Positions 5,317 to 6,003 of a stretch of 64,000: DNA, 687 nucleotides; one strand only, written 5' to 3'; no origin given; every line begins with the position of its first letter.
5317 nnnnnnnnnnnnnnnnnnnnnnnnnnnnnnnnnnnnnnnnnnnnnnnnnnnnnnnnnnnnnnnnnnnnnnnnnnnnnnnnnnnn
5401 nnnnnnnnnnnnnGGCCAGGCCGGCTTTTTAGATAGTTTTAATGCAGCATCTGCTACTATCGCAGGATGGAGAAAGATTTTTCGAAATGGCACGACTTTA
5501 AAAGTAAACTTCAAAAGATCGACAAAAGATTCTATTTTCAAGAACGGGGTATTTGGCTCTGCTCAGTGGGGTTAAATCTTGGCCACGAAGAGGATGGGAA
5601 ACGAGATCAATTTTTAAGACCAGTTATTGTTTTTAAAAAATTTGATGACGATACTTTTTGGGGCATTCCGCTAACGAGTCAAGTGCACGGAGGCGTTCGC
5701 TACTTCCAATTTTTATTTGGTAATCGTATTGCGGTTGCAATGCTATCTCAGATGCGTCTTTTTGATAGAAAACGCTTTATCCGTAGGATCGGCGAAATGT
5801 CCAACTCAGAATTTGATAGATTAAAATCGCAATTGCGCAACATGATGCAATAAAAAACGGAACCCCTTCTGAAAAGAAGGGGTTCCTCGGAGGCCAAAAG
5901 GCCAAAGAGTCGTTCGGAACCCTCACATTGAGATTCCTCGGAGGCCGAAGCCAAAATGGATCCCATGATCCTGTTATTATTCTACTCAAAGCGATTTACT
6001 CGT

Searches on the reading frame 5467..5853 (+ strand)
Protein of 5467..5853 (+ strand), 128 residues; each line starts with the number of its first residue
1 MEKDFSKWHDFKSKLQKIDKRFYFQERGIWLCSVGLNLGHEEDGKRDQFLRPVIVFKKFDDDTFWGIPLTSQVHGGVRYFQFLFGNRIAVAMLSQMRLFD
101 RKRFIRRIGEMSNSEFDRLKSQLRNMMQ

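Call 3: search_protein_families(library=pfam, proteins=[window:5467-5853:+], max_evalue=1)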
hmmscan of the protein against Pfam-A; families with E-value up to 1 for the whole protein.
window:5467-5853:+ (128 aa): 1 family
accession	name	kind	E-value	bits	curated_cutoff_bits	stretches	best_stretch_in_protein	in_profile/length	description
PF02452.23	PemK_toxin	-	8.6e-08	32.8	23.1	1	29-126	5-108/109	PemK-like, MazF-like toxin of type II toxin-antitoxin system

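Call 4: search_protein_families(library=padloc, proteins=[window:5467-5853:+], max_evalue=1)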
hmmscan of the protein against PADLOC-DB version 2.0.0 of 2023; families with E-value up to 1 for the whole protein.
window:5467-5853:+ (128 aa): 0 families

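Call 24: search_protein_families(library=ncbifam, proteins=[window:5467-5853:+], max_evalue=1)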
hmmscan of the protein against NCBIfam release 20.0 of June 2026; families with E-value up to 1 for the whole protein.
window:5467-5853:+ (128 aa): 0 families
